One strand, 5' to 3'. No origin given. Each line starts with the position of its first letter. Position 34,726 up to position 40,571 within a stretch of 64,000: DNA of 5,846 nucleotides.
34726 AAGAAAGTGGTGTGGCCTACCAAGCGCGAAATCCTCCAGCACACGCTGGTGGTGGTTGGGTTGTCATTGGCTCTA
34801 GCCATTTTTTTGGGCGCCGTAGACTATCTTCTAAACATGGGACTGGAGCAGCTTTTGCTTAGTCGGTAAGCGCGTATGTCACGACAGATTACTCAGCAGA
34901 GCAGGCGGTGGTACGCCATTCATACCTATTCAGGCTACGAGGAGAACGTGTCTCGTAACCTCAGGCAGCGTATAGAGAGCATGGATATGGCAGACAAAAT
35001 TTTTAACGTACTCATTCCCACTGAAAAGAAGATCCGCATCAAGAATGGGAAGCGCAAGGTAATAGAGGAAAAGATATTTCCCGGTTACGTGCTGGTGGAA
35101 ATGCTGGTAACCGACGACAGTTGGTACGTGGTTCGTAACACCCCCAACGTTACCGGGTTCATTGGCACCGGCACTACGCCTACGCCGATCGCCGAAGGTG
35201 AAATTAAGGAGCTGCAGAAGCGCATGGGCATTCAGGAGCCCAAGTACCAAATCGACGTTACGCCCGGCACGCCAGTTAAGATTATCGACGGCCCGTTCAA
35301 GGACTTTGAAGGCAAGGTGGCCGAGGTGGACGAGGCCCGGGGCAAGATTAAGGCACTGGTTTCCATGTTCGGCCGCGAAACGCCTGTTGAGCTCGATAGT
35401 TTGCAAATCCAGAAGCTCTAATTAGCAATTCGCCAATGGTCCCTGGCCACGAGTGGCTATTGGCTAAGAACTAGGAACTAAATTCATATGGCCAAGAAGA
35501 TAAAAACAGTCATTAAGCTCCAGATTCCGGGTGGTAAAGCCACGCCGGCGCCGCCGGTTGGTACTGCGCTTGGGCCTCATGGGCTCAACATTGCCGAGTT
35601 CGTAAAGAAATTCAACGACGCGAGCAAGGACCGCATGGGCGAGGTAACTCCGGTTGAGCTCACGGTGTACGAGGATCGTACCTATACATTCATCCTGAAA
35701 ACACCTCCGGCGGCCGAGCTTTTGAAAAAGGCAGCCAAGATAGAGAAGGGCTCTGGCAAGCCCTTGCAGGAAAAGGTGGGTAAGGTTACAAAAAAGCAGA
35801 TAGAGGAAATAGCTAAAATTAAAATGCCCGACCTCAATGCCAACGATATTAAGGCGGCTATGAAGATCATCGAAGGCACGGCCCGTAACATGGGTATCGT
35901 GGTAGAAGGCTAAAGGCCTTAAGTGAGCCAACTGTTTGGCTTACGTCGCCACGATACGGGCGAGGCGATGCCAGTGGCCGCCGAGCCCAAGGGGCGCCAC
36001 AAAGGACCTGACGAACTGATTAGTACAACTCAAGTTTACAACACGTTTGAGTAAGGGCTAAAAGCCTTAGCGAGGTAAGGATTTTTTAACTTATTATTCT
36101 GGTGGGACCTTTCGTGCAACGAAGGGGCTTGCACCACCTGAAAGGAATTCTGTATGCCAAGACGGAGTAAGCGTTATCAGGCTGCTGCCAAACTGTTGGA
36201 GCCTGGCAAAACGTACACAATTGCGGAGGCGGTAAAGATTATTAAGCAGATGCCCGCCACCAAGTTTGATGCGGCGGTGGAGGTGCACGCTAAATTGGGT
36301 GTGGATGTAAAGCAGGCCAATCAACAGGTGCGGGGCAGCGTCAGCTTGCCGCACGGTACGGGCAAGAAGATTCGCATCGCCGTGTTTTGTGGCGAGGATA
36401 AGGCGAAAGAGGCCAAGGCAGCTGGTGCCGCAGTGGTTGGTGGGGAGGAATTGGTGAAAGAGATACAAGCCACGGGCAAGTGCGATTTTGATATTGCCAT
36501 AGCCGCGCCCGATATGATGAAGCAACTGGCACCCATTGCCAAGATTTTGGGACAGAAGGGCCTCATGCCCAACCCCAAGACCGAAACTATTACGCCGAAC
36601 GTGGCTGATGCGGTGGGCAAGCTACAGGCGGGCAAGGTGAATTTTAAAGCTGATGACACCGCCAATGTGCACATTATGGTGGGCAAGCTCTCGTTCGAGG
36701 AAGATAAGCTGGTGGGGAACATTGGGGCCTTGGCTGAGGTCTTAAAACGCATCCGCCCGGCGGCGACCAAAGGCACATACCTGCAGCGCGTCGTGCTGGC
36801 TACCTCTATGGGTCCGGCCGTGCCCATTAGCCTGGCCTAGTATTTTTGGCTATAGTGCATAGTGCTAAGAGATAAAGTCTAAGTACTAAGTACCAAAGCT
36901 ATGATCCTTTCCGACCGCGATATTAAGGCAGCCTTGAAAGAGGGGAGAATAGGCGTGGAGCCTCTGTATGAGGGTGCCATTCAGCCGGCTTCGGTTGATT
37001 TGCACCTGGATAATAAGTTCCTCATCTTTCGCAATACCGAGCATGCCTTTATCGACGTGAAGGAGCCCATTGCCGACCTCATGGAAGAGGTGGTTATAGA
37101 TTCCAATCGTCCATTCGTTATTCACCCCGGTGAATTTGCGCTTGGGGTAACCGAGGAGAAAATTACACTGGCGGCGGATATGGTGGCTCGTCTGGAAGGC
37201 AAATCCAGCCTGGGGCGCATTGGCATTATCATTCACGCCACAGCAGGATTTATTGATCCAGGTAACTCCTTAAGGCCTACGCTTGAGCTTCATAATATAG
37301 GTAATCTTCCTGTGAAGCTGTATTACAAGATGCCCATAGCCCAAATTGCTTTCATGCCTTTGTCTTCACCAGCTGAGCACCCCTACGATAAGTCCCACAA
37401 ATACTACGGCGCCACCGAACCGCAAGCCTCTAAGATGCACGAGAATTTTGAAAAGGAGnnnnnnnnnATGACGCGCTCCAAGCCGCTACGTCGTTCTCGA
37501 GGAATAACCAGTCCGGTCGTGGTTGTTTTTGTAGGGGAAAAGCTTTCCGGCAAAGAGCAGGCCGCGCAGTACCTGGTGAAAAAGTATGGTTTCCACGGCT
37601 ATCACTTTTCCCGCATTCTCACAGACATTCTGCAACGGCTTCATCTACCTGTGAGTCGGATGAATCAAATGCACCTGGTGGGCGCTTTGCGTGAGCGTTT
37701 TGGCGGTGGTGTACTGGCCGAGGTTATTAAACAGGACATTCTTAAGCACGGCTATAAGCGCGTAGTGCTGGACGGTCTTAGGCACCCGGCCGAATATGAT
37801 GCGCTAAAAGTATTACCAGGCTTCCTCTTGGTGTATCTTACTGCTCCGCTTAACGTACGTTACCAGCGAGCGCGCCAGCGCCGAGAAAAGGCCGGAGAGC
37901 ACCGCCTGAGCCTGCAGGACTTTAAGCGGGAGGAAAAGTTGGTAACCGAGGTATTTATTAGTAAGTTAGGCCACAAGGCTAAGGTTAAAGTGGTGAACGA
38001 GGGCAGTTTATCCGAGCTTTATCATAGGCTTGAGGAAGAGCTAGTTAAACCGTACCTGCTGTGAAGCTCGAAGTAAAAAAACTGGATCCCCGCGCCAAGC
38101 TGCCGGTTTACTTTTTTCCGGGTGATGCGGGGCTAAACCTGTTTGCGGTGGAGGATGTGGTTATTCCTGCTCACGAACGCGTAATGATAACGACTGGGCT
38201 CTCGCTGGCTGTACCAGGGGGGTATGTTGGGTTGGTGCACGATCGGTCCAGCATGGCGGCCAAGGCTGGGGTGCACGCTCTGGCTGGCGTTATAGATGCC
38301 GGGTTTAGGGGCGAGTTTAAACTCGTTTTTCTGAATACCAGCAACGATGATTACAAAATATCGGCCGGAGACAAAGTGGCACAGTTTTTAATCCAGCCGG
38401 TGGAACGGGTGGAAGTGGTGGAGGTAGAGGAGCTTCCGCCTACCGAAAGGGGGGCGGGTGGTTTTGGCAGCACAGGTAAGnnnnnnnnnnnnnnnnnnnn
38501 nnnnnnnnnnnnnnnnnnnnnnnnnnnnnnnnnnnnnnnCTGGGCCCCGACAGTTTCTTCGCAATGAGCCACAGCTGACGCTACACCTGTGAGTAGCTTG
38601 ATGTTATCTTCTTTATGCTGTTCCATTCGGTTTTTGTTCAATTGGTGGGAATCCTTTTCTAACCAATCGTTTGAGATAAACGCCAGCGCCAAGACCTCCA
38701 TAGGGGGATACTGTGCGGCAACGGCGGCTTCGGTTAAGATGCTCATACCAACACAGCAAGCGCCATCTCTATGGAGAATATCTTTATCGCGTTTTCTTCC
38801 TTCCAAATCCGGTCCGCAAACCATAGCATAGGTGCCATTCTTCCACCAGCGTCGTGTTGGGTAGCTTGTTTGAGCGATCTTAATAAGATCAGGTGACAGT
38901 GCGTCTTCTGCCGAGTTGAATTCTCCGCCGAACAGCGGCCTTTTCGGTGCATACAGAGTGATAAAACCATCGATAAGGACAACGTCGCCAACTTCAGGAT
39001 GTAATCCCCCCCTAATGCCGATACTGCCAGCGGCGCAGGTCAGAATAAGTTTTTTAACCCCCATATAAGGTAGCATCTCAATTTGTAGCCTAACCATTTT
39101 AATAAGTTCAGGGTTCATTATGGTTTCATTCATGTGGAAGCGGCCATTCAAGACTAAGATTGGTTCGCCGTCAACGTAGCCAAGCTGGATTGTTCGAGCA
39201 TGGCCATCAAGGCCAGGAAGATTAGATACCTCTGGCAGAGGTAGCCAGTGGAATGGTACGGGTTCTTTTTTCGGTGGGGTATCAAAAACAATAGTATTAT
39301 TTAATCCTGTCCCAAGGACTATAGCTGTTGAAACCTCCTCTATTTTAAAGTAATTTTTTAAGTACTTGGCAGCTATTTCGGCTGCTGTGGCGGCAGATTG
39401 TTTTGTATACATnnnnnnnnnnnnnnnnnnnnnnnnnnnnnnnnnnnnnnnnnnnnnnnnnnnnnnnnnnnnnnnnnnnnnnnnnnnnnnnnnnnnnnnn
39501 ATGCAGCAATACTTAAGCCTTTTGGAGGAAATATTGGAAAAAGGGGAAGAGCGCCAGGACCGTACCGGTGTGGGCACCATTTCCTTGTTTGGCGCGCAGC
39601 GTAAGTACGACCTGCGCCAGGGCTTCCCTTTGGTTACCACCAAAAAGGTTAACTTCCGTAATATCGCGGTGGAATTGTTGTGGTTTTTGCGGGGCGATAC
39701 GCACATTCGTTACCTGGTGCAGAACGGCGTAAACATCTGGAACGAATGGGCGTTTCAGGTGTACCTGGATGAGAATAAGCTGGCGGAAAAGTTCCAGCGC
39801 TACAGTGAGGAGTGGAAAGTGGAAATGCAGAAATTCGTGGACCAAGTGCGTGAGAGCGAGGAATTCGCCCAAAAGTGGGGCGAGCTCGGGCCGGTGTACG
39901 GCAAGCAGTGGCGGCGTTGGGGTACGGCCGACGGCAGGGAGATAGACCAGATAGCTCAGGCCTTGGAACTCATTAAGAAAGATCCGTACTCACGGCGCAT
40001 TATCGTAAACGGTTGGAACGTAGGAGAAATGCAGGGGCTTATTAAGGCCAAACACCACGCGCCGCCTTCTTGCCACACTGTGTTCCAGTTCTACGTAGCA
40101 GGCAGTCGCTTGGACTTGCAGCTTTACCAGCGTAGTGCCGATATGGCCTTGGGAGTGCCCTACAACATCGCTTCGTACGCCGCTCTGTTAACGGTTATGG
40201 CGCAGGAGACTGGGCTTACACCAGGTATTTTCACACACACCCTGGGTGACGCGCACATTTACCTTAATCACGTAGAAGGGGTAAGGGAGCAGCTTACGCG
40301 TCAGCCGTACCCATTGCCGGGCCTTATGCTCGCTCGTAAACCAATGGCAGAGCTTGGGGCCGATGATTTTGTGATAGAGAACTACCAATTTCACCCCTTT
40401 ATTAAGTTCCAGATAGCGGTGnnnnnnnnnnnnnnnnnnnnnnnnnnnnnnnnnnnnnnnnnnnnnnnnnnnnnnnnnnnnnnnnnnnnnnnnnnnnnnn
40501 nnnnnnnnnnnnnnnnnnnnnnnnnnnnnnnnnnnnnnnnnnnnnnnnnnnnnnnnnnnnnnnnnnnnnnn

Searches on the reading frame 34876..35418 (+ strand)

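Call 5: search_protein_families(library=pfam, proteins=[window:34876-35418:+], max_evalue=0.01)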
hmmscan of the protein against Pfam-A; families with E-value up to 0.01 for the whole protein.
window:34876-35418:+ (181 aa): 2 families
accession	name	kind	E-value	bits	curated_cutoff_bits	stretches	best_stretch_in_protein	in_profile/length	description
PF02357.24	NusG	-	6.3e-30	104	22.2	1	11-113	2-92/93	Transcription termination factor nusG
PF00467.35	KOW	-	2.9e-06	27.3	22.3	1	134-157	5-28/32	KOW motif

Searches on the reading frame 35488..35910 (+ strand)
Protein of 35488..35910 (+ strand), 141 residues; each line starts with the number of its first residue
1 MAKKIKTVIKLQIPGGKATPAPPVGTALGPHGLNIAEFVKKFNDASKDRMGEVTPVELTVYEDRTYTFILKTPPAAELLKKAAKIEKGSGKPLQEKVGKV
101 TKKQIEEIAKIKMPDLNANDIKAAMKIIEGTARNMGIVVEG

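Call 5: search_protein_families(library=pfam, proteins=[window:35488-35910:+], max_evalue=0.01)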
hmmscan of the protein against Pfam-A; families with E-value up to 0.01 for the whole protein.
window:35488-35910:+ (141 aa): 3 families
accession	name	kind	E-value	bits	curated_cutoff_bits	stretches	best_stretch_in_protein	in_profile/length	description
PF00298.24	Ribosomal_L11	-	3.7e-31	107.8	21.4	1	71-139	1-69/69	Ribosomal protein L11, RNA binding domain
PF03946.19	Ribosomal_L11_N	-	4.1e-26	90.9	32.9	1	9-66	1-58/58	Ribosomal protein L11, N-terminal domain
PF03744.18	BioW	-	0.0087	16.1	25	0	75-137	30-92/239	6-carboxyhexanoate--CoA ligase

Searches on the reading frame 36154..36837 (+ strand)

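Call 5: search_protein_families(library=pfam, proteins=[window:36154-36837:+], max_evalue=0.01)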
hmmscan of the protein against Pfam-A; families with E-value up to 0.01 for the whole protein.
window:36154-36837:+ (228 aa): 1 family
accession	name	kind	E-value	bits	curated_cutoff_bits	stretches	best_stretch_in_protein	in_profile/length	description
PF00687.26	Ribosomal_L1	-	1.1e-56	191.9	32.2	1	31-221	2-198/198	Ribosomal protein L1p/L10e family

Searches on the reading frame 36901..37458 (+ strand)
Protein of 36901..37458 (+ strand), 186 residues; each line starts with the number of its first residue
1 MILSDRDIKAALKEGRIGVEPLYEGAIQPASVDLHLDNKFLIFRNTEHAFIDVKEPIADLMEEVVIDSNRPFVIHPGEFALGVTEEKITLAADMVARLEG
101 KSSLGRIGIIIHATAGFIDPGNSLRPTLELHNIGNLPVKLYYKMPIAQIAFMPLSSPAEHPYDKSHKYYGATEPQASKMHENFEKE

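Call 34: search_protein_families(library=pfam, proteins=[window:36901-37458:+], max_evalue=0.001)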
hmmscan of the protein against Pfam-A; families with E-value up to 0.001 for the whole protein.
window:36901-37458:+ (186 aa): 3 families
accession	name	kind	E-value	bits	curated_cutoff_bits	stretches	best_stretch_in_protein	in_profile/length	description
PF22769.1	DCD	-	1.8e-43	148.7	27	1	2-152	1-151/153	dCTP deaminase-like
PF06559.16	DCD_N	-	1.4e-08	35.3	21.4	1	2-111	4-115/164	2'-deoxycytidine 5'-triphosphate deaminase (DCD) N-terminal domain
PF22569.1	DCD_C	-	0.0001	22.2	22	1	31-123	30-127/192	2'-deoxycytidine 5'-triphosphate deaminase (DCD), C-terminal domain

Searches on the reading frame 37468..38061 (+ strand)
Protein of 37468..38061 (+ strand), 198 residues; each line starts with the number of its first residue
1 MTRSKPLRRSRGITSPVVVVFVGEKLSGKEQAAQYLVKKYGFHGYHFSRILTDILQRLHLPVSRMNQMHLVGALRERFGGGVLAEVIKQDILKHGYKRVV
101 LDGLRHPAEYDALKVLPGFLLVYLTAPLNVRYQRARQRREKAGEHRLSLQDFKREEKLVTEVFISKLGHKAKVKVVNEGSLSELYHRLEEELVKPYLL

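Call 34: search_protein_families(library=pfam, proteins=[window:37468-38061:+], max_evalue=0.001)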
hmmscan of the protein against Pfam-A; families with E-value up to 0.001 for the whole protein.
window:37468-38061:+ (198 aa): 2 families
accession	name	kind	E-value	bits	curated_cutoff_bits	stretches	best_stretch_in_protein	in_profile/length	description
PF13238.12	AAA_18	-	1.1e-05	26.3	29.4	1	27-145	9-118/128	AAA domain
PF13207.12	AAA_17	-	0.00094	19.9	27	0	27-140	6-124/136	AAA domain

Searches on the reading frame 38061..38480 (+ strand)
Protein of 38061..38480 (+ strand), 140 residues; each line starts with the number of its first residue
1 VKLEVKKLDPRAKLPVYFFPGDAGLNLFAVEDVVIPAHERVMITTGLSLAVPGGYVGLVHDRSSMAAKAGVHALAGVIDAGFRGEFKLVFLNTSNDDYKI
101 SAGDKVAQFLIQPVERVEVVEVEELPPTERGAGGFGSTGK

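Call 34: search_protein_families(library=pfam, proteins=[window:38061-38480:+], max_evalue=0.001)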
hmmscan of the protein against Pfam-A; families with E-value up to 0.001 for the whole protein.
window:38061-38480:+ (140 aa): 2 families
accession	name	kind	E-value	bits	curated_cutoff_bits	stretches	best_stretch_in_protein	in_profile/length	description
PF00692.24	dUTPase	-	1.9e-28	99.3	22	1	13-139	4-129/129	dUTPase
PF22769.1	DCD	-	7.6e-08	33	27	1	31-112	69-151/153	dCTP deaminase-like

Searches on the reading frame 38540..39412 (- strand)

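Call 34: search_protein_families(library=pfam, proteins=[window:38540-39412:-], max_evalue=0.001)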
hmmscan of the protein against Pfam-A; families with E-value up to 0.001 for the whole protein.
window:38540-39412:- (291 aa): 1 family
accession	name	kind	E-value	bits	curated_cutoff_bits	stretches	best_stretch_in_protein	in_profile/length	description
PF01048.26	PNP_UDP_1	-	2e-20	73.7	25.1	1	63-276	24-230/233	Phosphorylase superfamily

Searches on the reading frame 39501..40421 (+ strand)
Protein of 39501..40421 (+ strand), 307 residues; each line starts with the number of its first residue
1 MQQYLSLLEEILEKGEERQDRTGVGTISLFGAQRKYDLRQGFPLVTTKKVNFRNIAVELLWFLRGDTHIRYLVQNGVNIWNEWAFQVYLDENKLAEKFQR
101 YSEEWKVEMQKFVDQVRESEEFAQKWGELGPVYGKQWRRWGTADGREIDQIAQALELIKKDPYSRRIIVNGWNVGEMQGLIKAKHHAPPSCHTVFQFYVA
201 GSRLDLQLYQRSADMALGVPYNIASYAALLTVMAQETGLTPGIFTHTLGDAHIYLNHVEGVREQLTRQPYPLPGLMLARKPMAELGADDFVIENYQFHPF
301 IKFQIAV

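Call 34: search_protein_families(library=pfam, proteins=[window:39501-40421:+], max_evalue=0.001)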
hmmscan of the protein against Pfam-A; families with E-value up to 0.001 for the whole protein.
window:39501-40421:+ (307 aa): 1 family
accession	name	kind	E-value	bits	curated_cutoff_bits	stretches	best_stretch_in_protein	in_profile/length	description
PF00303.24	Thymidylat_synt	-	1.1e-105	353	24.3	1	2-307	1-266/266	Thymidylate synthase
